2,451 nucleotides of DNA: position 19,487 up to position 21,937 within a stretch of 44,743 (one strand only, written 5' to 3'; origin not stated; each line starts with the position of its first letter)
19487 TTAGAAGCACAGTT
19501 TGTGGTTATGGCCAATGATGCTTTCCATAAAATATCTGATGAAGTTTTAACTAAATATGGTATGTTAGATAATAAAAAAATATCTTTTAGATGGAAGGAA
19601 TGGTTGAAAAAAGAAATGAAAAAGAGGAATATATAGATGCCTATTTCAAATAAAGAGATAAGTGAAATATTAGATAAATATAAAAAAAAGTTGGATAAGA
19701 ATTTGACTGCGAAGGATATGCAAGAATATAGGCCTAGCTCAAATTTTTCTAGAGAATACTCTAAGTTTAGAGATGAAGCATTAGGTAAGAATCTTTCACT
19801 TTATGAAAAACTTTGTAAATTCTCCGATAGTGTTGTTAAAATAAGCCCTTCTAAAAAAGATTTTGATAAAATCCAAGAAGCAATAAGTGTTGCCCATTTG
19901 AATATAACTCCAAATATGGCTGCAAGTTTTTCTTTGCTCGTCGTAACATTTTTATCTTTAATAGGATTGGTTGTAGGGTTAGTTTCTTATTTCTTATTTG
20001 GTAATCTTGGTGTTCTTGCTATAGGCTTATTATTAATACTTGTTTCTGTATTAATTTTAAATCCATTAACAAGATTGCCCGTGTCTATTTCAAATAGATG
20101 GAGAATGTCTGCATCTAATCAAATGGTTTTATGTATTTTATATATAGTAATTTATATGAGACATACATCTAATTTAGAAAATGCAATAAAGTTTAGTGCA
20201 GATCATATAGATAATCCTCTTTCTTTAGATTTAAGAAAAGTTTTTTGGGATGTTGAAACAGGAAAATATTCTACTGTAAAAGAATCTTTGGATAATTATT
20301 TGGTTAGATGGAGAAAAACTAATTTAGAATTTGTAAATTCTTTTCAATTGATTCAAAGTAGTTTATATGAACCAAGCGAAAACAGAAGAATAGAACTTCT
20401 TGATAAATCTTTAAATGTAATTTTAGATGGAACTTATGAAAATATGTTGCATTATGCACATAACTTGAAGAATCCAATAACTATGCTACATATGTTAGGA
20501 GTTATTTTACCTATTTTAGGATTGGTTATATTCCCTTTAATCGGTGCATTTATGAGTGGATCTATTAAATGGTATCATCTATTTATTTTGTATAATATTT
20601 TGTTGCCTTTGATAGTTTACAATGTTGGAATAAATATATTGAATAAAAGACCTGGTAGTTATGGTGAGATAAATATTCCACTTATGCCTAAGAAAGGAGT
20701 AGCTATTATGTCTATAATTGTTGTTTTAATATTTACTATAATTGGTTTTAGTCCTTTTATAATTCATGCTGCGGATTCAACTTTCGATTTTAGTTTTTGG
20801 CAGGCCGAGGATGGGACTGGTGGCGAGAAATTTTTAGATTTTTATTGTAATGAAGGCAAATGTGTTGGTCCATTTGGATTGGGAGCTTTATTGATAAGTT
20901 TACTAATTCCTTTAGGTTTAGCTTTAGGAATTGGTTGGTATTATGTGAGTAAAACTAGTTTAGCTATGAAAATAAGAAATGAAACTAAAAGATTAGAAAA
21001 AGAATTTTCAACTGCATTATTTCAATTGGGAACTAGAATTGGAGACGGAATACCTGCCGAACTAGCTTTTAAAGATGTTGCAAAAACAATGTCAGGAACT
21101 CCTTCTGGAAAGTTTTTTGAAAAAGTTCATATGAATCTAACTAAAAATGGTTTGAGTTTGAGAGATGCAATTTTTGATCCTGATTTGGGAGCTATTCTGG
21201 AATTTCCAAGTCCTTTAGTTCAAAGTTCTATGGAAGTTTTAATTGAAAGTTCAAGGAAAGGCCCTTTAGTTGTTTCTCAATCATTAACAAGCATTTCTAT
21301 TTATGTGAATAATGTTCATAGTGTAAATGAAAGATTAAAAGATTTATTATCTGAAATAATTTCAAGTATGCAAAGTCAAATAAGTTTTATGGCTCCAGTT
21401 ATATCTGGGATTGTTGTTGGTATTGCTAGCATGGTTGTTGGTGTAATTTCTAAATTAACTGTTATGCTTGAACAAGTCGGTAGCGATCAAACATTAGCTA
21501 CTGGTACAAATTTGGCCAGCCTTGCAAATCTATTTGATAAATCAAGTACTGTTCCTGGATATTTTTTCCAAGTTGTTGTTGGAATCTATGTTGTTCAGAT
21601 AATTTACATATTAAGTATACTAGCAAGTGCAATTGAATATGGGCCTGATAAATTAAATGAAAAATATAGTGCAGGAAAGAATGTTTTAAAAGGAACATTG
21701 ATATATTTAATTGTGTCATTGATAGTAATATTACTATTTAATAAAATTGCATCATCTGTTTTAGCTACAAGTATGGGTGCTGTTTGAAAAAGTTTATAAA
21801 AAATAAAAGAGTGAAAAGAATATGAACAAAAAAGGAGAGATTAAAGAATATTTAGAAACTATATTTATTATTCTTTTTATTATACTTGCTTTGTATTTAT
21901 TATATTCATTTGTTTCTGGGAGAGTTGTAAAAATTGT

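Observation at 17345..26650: Compact type IV pilus-like machine: oversized ATPase, oversized platform protein and a train of eleven small genes (ten KKG-leader pilin-like)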

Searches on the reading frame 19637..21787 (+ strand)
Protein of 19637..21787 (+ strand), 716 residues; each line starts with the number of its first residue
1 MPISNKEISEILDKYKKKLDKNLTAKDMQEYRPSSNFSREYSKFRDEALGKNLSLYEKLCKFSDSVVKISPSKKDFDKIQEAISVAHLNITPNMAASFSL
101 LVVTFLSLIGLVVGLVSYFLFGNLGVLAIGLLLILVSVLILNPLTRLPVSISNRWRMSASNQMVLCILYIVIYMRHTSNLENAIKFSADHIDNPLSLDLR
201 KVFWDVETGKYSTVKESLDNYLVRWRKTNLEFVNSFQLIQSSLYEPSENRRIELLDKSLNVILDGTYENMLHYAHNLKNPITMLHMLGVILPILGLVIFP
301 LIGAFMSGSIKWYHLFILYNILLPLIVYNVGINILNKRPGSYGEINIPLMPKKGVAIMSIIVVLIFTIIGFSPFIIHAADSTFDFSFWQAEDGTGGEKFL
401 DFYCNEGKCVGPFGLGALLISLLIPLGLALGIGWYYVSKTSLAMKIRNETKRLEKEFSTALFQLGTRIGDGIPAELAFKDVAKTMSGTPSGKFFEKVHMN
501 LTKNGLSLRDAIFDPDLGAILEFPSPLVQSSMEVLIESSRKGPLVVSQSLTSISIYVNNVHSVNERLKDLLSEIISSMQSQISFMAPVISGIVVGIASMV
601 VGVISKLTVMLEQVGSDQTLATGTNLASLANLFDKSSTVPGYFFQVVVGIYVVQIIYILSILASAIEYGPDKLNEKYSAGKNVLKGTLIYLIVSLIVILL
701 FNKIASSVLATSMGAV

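Call 3: search_protein_families(library=pfam, proteins=[window:19637-21787:+], max_evalue=0.1)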
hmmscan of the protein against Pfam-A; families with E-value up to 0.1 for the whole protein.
window:19637-21787:+ (716 aa): 0 families

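Call 4: search_protein_families(library=ncbifam, proteins=[window:19637-21787:+], max_evalue=0.1)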
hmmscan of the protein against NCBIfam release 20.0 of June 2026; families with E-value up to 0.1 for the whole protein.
window:19637-21787:+ (716 aa): 1 family
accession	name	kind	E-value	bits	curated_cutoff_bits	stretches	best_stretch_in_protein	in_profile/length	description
NF001249.0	PRK00218.1-5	equivalog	0.084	12.7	324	0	553-621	89-158/208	high frequency lysogenization protein HflD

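Call 9: find_homologous_proteins(query=window:19637-21787:+)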
Query window:19637-21787:+ (716 aa): 4258 proteins with E <= 0.001 among 8000 candidates; the best 120 are listed.
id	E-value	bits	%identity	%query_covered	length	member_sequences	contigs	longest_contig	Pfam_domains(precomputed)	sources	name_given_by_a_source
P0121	0.0e+0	1551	100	100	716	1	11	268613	-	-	-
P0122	0.0e+0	1316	84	99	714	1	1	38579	-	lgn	-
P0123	0.0e+0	1299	81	100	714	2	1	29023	-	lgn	-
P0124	0.0e+0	1165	72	100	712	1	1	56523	-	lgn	-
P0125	0.0e+0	1128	72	100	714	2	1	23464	-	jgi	-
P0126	0.0e+0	1126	70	100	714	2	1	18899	-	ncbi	-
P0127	0.0e+0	1119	71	100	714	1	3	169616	-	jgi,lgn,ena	-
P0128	0.0e+0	1117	70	100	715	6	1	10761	-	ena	-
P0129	0.0e+0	1115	70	100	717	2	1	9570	-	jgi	-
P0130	0.0e+0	1108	70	99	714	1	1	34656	-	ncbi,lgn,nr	ncbi:hypothetical protein K8R33_03760 [archaeon]|nr:hypothetical protein [archaeon]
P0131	0.0e+0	1102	70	100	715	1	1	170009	-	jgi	jgi:hypothetical protein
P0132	0.0e+0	1078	67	100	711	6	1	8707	-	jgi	-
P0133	0.0e+0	1076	67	100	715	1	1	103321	-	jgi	-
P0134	0.0e+0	1074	69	100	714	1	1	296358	-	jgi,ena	jgi:hypothetical protein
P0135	0.0e+0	1071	68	100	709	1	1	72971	-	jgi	jgi:hypothetical protein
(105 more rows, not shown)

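Call 24: search_solved_structures(query=A1, max_evalue=10, show_alignments=2)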
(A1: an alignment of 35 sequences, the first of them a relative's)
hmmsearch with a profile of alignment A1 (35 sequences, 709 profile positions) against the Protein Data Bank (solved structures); distinct sequences matched with E-value up to 10: 4.
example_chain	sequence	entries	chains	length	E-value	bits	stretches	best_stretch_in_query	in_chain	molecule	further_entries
9llh_M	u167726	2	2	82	1.4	10.1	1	314-376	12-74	De novo designed agonist-positive allosteric GPCR exoframe modulator targeting TM5/6/7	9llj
5tgw_A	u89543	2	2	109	2.1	9.5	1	6-68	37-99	PS1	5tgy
2l3l_A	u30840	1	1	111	2.3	9.4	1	19-86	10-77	Tubulin-specific chaperone C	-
9ygm_LC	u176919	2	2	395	2.7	9.2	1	31-81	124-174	60S ribosomal protein uL3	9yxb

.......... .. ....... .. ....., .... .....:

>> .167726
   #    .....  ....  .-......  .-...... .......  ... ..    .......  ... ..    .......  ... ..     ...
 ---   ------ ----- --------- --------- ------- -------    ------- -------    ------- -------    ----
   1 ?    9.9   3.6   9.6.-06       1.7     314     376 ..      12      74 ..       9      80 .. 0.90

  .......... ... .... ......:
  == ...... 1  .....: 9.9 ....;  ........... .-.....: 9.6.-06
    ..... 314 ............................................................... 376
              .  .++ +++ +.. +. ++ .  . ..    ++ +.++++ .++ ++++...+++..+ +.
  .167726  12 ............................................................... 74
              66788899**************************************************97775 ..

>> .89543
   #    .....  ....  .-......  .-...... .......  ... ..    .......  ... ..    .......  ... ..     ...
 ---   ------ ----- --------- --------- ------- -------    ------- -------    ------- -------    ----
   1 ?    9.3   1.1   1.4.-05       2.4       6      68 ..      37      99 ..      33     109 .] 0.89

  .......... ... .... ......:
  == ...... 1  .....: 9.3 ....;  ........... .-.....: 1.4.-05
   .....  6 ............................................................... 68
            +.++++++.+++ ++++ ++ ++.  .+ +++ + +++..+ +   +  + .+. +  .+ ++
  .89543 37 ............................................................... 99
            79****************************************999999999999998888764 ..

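Call 38: predict_structure(alignment_id=A1)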
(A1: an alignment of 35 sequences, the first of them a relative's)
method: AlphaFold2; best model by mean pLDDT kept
length: 716 residues; sequences in the alignment: 35
mean_pLDDT: 76.2   pTM: 0.70
mean pLDDT of the five models: 76.2, 75.5, 73.1, 73.0, 72.3
residues with pLDDT >= 90: 17; 70-90: 532; 50-70: 127; < 50: 40
segments of 3 or more residues with pLDDT < 50: 22-32, 46-48, 50-52, 617-626
pLDDT, mean of each block of 10 residues (from residue 1): 63 61 40 52 53 69 83 83 79 86 87 82 75 82 81 78 82 77 81 79 81 85 83 89 84 87 83 80 77 69 63 71 80 69 57 79 88 81 61 57 64 72 87 88 84 85 87 85 88 89 84 83 77 77 78 79 77 83 84 79 68 52 46 53 76 88 79 85 89 86 74 54
secondary structure, 60 per line:
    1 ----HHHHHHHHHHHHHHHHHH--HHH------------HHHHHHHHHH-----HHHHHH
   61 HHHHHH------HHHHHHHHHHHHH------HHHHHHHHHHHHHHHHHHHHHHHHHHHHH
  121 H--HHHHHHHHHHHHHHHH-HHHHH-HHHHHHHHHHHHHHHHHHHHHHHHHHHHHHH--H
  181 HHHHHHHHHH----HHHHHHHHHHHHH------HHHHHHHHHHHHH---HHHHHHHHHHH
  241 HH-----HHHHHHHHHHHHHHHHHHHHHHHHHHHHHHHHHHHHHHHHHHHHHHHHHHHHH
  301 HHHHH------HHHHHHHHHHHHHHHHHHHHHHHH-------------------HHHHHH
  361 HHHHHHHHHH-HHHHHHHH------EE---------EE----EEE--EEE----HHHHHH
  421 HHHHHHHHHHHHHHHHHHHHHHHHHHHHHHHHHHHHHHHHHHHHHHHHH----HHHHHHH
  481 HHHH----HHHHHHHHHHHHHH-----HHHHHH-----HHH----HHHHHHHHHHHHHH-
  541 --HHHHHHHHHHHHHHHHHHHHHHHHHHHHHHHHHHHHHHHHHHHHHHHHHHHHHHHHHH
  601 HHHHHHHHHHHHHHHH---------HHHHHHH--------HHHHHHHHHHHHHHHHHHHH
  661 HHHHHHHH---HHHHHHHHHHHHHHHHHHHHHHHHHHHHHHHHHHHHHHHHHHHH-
elements in order (helices of 4 or more, strands of 3 or more residues): H5-22 H40-49 H55-66 H73-85 H92-121 H124-139 H141-145 H147-177 H180-190 H195-207 H214-226 H230-242 H248-305 H312-335 H355-370 H372-379 E403-405 E408-410 H415-469 H474-484 H489-502 H508-513 H526-539 H543-616 H626-632 H641-668 H672-715

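Call 42: fold_search(model_id=the predicted structure, library=pdb)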
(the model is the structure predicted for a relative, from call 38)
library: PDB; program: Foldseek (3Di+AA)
matches with E <= 10: 242; with E <= 0.001: 0
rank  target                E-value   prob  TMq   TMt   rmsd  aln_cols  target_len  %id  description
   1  6jb3                  1.1e-01  0.16  0.12  0.13  36.7       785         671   12  Structure of SUR1 subunit bound with repaglinide (released 2019-05-22)
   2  3jc8_Ca               1.3e-01  0.87  0.15  0.28  21.2       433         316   13  Architectural model of the type IVa pilus machine in a piliated state (released 2016-03-16)
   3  8y4w_A                2.6e-01  0.11  0.10  0.11  29.9       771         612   10  Sialic acid bound form of Tripartite ATP-independent Periplasmic (TRAP) transporter from Fusobacterium nucleatum. (released 2024-12-11)
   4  5yke_B                3.0e-01  0.11  0.11  0.10  38.1       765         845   12  Structure of pancreatic ATP-sensitive potassium channel bound with glibenclamide and ATPgammaS (focused refinement on  (released 2018-04-18)
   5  2vmb_B                3.1e-01  1.00  0.14  0.75   2.9       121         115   16  The three-dimensional structure of the cytoplasmic domains of EpsF from the Type 2 Secretion System of Vibrio cholerae (released 2009-02-10)
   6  3c1q_B                3.3e-01  1.00  0.14  0.73   3.0       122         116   18  The three-dimensional structure of the cytoplasmic domains of EpsF from the Type 2 Secretion System of Vibrio cholerae (released 2009-02-03)
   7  9syt_A                4.5e-01  0.07  0.09  0.08  36.2       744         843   11  Asymmetric hexameric MmpS4-MmpL4 complex from Mycobacterium tuberculosis with "long" coiled-coil domain (released 2026-01-28)
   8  2vmb_A                5.0e-01  1.00  0.14  0.72   2.9       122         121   18  The three-dimensional structure of the cytoplasmic domains of EpsF from the Type 2 Secretion System of Vibrio cholerae (released 2009-02-10)
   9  5nbg_B                5.9e-01  1.00  0.13  0.76   2.8       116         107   20  Structure of the cytoplasmic domain I of OutF in the D. dadantii type II secretion system (released 2018-03-21)
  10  9syj_B                5.9e-01  0.05  0.07  0.07  37.0       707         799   10  Asymmetric hexameric MmpS4-MmpL4 complex from Mycobacterium tuberculosis with "short" coiled-coil domain (released 2026-01-28)
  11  2vma_A                6.6e-01  1.00  0.14  0.68   2.9       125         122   18  The three-dimensional structure of the cytoplasmic domains of EpsF from the Type 2 Secretion System of Vibrio cholerae (released 2009-02-10)
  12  8pnl_C                6.6e-01  0.08  0.09  0.12  27.7       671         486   11  Outward-open conformation of a Major Facilitator Superfamily (MFS) transporter MHAS2168, a homologue of Rv1410 from M. (released 2023-10-18)
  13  6xr1                  6.8e-01  0.08  0.09  0.10  33.7       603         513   10  Computationally designed right-handed alpha/alpha single-chain toroid with 9 repeats (released 2021-07-14)
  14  8ti2_E                6.8e-01  0.06  0.11  0.07  37.5       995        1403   10  Cryo-EM structure of a SUR1/Kir6.2-Q52R ATP-sensitive potassium channel in the presence of PIP2 in the open conformati (released 2024-04-03)
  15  5oxo                  7.3e-01  0.05  0.07  0.09  29.6       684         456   12  PepTSt apo structure (released 2018-02-21)
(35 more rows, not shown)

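Call 64: search_protein_representatives(alignment_id=A1)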
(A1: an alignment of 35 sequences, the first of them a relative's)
Query: 35 sequences, 709 profile positions. Proteins with E-value up to 0.001 (for the whole library): 1301; up to 1e-10: 997; up to 1e-30: 517. The best 150 are listed.
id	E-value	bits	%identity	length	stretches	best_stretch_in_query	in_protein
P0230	0.0e+00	1116.5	-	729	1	4-705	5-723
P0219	0.0e+00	1110.1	-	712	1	6-708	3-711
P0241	0.0e+00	1017.9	-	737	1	4-703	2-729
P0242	5.0e-257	871.1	-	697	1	31-704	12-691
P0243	2.2e-246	835.9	-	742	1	9-706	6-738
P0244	6.1e-246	834.5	-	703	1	33-703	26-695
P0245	1.2e-244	830.2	-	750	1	4-704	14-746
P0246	3.5e-244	828.7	-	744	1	6-706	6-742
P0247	1.8e-235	799.8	-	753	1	7-706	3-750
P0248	7.9e-230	781.2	-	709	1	9-703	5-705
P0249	1.4e-223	760.5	-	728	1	5-706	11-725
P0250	1.3e-222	757.3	-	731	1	3-706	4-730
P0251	1.5e-219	747.2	-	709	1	9-707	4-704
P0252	5.6e-209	712.3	-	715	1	8-705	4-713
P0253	1.5e-207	707.5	-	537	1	195-703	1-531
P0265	3.9e-175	600.4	-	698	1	10-705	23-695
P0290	1.3e-140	486.3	-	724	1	8-703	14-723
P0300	1.1e-133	463.3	-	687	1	28-702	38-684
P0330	6.2e-122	424.5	-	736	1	4-700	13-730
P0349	1.0e-113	397.4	-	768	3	415-698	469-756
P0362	6.3e-107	374.9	-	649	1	38-706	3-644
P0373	2.0e-101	356.8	-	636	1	56-704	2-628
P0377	6.5e-99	348.4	-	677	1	36-699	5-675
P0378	1.0e-98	347.8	-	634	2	66-376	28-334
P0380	2.4e-98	346.6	-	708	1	35-690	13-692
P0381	5.1e-98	345.5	-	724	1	30-704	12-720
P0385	1.7e-96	340.5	-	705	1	38-699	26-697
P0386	1.6e-95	337.2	-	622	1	55-699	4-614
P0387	4.0e-95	335.9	-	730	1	31-700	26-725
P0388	5.8e-95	335.4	-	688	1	30-703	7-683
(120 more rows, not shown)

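Call 65: search_protein_families(library=pfam, proteins=[P0388, P0387, P0386, P0385, P0381, P0380, P0378, P0377, P0373, P0362], max_evalue=0.1)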
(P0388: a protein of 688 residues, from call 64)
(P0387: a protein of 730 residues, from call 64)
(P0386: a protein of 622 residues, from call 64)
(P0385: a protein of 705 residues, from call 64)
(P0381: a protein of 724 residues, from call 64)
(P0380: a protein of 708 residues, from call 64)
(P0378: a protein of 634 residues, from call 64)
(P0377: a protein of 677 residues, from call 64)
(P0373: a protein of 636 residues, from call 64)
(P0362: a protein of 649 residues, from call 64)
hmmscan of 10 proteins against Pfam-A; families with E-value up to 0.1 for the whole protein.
P0388 (688 aa): 0 families

P0387 (730 aa): 2 families
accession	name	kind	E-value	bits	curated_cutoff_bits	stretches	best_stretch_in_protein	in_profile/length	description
PF00482.28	T2SSF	-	6.2e-05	23.4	25.2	1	154-283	4-124/125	Type II secretion system (T2SS), protein F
PF01988.24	VIT1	-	0.074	13.3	28.1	0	518-619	57-150/214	VIT family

P0386 (622 aa): 2 families
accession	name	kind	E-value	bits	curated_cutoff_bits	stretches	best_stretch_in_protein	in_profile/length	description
PF00482.28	T2SSF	-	0.00011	22.6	25.2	1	106-190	4-82/125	Type II secretion system (T2SS), protein F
PF20337.3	DUF6632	-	0.023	15.1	27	0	35-115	16-96/137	Family of unknown function (DUF6632)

P0385 (705 aa): 0 families

P0381 (724 aa): 2 families
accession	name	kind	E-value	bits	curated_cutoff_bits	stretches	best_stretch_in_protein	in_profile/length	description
PF00482.28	T2SSF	-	0.00051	20.4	25.2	0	468-608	7-119/125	Type II secretion system (T2SS), protein F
PF09548.15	Spore_III_AB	-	0.0028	18.1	32.5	0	447-519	22-89/170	Stage III sporulation protein AB (spore_III_AB)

P0380 (708 aa): 1 family
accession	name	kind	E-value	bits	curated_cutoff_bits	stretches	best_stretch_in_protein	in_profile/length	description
PF00482.28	T2SSF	-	7.6e-08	32.8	25.2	1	138-270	2-125/125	Type II secretion system (T2SS), protein F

P0378 (634 aa): 1 family
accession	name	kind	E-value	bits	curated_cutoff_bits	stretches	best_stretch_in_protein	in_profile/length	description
PF00482.28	T2SSF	-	0.00029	21.2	25.2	2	134-254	14-125/125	Type II secretion system (T2SS), protein F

P0377 (677 aa): 2 families
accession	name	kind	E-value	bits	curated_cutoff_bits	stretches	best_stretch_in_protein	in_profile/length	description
PF00482.28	T2SSF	-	0.0044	17.4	25.2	1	425-511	1-74/125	Type II secretion system (T2SS), protein F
PF03552.20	Cellulose_synt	-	0.01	14.8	24.7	1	561-671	573-673/722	Cellulose synthase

P0373 (636 aa): 1 family
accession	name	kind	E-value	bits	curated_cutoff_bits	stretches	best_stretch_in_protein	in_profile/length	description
PF00482.28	T2SSF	-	1.3e-06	28.8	25.2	1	111-241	5-125/125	Type II secretion system (T2SS), protein F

P0362 (649 aa): 0 families
